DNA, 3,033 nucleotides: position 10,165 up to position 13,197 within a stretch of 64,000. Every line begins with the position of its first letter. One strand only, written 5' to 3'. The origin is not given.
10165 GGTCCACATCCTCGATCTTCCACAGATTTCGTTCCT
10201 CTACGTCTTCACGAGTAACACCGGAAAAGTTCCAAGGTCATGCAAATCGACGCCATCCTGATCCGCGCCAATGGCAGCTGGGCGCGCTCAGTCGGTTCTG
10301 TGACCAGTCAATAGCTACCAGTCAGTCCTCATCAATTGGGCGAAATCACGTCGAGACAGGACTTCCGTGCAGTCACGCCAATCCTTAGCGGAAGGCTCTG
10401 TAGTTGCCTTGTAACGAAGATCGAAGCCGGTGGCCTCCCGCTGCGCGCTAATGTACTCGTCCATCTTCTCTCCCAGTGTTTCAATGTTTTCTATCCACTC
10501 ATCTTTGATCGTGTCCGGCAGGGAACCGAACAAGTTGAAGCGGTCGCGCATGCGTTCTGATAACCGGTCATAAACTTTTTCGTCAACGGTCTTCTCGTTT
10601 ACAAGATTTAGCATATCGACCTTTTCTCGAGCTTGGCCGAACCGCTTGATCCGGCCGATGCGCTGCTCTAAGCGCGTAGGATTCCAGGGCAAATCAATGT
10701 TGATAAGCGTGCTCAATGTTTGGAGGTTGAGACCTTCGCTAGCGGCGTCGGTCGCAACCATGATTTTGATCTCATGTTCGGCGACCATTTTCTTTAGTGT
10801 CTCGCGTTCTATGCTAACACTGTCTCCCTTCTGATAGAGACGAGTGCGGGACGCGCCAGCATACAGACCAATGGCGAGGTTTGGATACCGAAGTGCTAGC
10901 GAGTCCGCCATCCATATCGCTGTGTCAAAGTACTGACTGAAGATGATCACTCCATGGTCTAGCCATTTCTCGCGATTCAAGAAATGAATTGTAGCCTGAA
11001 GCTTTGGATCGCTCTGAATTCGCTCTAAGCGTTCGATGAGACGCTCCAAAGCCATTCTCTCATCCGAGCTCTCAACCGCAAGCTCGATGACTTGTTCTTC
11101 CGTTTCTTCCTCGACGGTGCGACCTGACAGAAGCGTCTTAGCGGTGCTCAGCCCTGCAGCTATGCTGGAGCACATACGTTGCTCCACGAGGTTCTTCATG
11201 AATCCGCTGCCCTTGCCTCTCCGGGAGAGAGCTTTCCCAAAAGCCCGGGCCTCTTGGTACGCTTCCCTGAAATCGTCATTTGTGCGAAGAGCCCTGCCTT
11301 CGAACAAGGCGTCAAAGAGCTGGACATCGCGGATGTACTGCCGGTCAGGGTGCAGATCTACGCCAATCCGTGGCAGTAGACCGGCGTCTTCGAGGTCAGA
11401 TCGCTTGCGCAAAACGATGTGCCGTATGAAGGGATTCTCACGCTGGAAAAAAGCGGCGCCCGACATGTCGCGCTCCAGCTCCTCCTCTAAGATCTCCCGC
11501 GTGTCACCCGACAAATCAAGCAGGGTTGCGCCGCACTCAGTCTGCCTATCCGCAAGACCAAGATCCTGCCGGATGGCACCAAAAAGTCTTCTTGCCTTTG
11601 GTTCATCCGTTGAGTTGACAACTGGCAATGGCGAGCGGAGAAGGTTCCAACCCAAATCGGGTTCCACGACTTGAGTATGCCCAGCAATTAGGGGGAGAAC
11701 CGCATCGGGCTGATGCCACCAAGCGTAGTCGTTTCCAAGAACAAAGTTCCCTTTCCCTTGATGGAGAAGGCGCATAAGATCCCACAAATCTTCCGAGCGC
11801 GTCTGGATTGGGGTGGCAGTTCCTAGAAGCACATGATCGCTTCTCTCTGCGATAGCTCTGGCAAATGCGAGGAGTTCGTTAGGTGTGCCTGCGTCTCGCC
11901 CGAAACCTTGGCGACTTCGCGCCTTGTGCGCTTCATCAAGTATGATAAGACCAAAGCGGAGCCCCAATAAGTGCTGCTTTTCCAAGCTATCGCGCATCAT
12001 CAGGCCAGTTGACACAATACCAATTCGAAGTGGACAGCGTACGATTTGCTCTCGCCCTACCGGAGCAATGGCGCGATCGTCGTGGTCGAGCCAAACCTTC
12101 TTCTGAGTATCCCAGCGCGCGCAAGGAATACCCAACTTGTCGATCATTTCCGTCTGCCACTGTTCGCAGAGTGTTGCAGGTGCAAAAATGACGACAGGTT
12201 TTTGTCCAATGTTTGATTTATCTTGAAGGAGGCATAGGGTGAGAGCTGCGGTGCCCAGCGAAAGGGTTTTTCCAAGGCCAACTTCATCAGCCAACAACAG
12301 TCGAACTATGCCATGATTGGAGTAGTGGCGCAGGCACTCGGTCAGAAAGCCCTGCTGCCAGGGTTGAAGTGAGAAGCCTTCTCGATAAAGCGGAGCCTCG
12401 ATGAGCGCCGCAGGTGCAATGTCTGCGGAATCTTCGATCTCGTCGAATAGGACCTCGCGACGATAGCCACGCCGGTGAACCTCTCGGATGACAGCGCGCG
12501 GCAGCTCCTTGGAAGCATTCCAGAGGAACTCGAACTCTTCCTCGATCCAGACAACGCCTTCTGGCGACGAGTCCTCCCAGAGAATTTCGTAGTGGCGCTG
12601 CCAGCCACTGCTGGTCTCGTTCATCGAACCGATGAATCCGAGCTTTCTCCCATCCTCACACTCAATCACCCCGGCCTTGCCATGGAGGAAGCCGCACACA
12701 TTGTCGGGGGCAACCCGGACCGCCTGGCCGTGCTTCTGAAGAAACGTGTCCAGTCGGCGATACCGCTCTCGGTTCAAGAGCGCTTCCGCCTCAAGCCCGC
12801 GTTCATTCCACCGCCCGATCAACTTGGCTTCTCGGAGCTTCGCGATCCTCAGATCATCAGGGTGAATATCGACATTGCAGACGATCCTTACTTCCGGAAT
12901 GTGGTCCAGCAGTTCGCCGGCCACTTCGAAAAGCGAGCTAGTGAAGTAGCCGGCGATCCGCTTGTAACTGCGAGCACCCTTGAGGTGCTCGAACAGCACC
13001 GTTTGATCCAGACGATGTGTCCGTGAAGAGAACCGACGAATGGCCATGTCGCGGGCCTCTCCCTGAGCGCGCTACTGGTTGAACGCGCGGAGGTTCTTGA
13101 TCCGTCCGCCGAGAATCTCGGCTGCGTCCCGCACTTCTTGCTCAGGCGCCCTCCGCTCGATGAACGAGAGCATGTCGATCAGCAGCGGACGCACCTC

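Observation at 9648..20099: RM-like anti-phage candidate operon: RHH / DUF499 ATPase / DUF3780-like / DUF1156 methyltransferase / PLD::SNF2 helicase (+ orphan ORF)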

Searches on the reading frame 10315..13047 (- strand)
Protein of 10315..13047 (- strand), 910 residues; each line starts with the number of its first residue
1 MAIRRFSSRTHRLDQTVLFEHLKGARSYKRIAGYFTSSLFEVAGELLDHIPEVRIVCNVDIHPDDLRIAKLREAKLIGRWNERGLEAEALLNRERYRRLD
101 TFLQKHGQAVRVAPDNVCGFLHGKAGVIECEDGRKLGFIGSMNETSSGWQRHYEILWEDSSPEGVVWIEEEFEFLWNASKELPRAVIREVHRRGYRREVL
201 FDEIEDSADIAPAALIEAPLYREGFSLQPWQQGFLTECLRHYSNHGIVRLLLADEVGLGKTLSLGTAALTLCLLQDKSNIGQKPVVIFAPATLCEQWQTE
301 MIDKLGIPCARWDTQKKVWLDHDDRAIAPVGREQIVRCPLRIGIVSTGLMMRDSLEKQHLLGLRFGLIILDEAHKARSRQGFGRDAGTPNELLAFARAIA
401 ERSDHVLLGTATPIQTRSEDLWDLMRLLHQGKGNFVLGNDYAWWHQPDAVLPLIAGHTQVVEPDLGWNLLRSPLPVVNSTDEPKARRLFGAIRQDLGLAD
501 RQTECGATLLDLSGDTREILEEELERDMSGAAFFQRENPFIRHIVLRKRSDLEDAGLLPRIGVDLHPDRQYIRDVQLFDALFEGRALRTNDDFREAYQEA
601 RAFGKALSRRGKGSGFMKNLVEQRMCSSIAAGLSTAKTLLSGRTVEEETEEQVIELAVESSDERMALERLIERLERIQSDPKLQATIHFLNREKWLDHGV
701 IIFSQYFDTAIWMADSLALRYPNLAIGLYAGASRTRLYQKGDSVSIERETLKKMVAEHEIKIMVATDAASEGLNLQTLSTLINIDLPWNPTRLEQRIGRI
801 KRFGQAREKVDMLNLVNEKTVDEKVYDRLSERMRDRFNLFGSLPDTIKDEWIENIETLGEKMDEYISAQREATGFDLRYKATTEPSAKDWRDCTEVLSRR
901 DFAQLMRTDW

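Call 3: search_protein_families(library=pfam, proteins=[window:10315-13047:-], max_evalue=0.01)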
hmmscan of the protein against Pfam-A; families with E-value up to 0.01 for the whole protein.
window:10315-13047:- (910 aa): 5 families
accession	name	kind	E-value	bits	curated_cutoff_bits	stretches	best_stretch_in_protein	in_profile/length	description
PF00271.37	Helicase_C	-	7.2e-16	58.8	23.5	1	693-804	11-110/110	Helicase conserved C-terminal domain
PF00176.29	SNF2-rel_dom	-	6.7e-15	55.4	24.9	1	247-432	17-182/290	SNF2-related domain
PF13091.12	PLDc_2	-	1.7e-10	41.3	27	1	21-176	4-132/132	PLD-like domain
PF04851.21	ResIII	-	3e-08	34.2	22.5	1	226-414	3-163/164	Type III restriction enzyme, res subunit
PF00270.35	DEAD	-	7.3e-06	26.2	26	1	250-416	17-163/167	DEAD/DEAH box helicase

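Call 4: search_protein_families(library=padloc, proteins=[window:10315-13047:-], max_evalue=0.01)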
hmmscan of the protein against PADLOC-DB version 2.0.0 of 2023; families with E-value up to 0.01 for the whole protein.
window:10315-13047:- (910 aa): 54 families (the best 25 are shown)
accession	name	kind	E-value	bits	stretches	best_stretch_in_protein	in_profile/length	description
PDLC02193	PLD_Helicase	-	0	1365.7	1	1-910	1-905/905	-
PDLC02621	DrmD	-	1.1e-47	161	2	657-838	474-665/1040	DrmD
PDLC02619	DrmD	-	2e-39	133.4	2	757-840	487-570/872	DrmD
PDLC00659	HmaA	-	2.4e-37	126.3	2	748-834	554-640/1176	SNF2 helicase / DEAD-box helicase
PDLC02572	DrmA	-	6e-36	121.8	2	657-821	472-639/1043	DrmA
PDLC02623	DrmD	-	2.1e-35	119.8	2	625-840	447-660/1040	DrmD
PDLC02500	BrxHI|BrxHII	-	3.7e-34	116.4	2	744-841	514-610/933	BrxHI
PDLC02632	DrmD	-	3.3e-31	106.5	2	648-824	465-645/662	DrmD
PDLC02843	DpdE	-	8.8e-30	101.3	2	649-840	523-704/1091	DpdE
PDLC02620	DrmD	-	5.6e-28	95.4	2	748-867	523-642/1060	DrmD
PDLC02633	DrmD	-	4.1e-27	92.5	2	631-817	469-642/839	DrmD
PDLC02634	DrmD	-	5.5e-27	91.9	2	653-834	426-613/900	DrmD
PDLC02504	BrxHI|BrxHII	-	6.2e-27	91.9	2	635-836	411-613/971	BrxHII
PDLC02707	PbeA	-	1.9e-26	90.9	1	5-379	10-393/672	PbeA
PDLC02840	DpdE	-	5.3e-26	89.2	2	664-823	524-673/1091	DpdE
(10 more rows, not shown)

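Call 5: search_protein_families(library=ncbifam, proteins=[window:10315-13047:-], max_evalue=0.01)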
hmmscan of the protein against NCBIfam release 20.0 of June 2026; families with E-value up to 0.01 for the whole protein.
window:10315-13047:- (910 aa): 23 families
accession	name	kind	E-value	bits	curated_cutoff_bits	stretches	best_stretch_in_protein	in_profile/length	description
NF042964.1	phospholipD_antiphage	equivalog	0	1190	1100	1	1-910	1-895/895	phospholipase D-like domain-containing anti-phage protein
NF038317.1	DISARM_DrmD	equivalog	1.4e-58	199.1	610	2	660-867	462-677/1021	DISARM system SNF2-like helicase DrmD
NF038318.1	DISARM_DrmD_b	equivalog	8.3e-39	133.4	950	2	757-840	484-567/868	DISARM system SNF2-like helicase DrmD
NF041062.1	DpdE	equivalog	4.9e-37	127.4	500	2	626-841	478-677/1048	protein DpdE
NF003426.0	PRK04914.1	equivalog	5.5e-32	110.9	576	2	247-429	170-332/959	RNA polymerase-associated protein RapA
NF053675.1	pilus_reg_Snf2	equivalog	1.7e-13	49.6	1100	1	696-827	876-995/1029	pilus expression-regulating Snf2 family helicase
NF058637.1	helic_SCO1167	equivalog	2.3e-13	49.1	1200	2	697-831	779-901/932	SCO1167/SCO6262 family helicase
NF010337.0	PRK13766.1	equivalog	5.9e-09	34.6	610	1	667-847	333-508/781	Hef nuclease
NF008744.0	PRK11776.1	equivalog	9.7e-09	34.3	524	1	740-814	273-347/460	ATP-dependent RNA helicase DbpA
NF008394.0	PRK11192.1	equivalog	2.2e-08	33.4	507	1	736-833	274-370/441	ATP-dependent RNA helicase SrmB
NF053631.1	RNA_helic_CshA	equivalog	2.8e-08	33.1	646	1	741-815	269-343/434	degradosome RNA helicase CshA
NF053711.1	RNA_heli_RhlE1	exception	5.8e-08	31.9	750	1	748-813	283-348/434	RNA helicase RhlE1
NF041790.1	anti-phage_ZorD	equivalog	8.2e-08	30.6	1500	1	237-301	594-654/1035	type I Zorya anti-phage system protein ZorD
NF053636.1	DDHlcsCsdAPsy1082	equivalog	7.5e-07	28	890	1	739-808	273-342/512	DEAD/DEAH box helicase CsdA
NF003419.0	PRK04837.1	equivalog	1.3e-06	27.4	588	1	728-809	276-356/424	ATP-dependent RNA helicase RhlB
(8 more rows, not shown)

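Call 72: search_solved_structures(query=window:10315-13047:-, max_evalue=0.00001)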
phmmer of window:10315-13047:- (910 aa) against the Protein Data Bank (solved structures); distinct sequences matched with E-value up to 0.00001: 65 (the best 60 are shown).
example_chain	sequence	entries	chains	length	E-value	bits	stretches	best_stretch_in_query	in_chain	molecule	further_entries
8so8_A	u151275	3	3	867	6e-23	83.9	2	247-456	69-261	RNA polymerase-associated protein RapA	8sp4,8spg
6bog_A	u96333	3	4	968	8.4e-23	83.4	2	247-456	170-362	RNA polymerase-associated protein RapA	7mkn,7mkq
7m8e_F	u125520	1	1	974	8.5e-23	83.4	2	247-456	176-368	RNA polymerase-associated protein RapA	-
4s20_K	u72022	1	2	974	9.4e-23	83.2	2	247-433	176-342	RNA polymerase-associated protein RapA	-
8t0l_F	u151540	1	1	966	5.5e-22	80.7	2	247-456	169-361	RNA polymerase-associated protein RapA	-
6jyl_K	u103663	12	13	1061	2e-12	49.1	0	197-428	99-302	ISWI chromatin-remodeling complex ATPase ISW1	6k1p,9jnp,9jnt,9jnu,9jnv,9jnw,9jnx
6iro_L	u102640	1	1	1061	2e-12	49.1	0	197-428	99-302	ISWI chromatin-remodeling complex ATPase ISW1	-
7x3t_V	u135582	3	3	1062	2e-12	49.1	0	197-428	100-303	ISWI chromatin-remodeling complex ATPase ISW1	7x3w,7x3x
9lj2_K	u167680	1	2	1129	2.4e-12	48.8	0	197-428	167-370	ISWI chromatin-remodeling complex ATPase ISW1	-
6hts_G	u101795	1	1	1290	2.4e-11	45.5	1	743-867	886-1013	Chromatin-remodeling ATPase INO80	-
7zi4_G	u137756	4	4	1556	4e-11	44.7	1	743-867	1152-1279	Chromatin-remodeling ATPase INO80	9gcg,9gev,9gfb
6fhs_G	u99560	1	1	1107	8.3e-11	43.7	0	747-831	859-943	Ino80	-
8oo7_G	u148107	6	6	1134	8.8e-11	43.6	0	747-831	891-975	Chromatin-remodeling ATPase Ino80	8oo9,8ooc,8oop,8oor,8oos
8atf_G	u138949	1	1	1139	8.9e-11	43.6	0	747-831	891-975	Ino80 ATPase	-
9ge5_G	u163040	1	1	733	1.9e-10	42.5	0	743-833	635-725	Chromatin-remodeling ATPase INO80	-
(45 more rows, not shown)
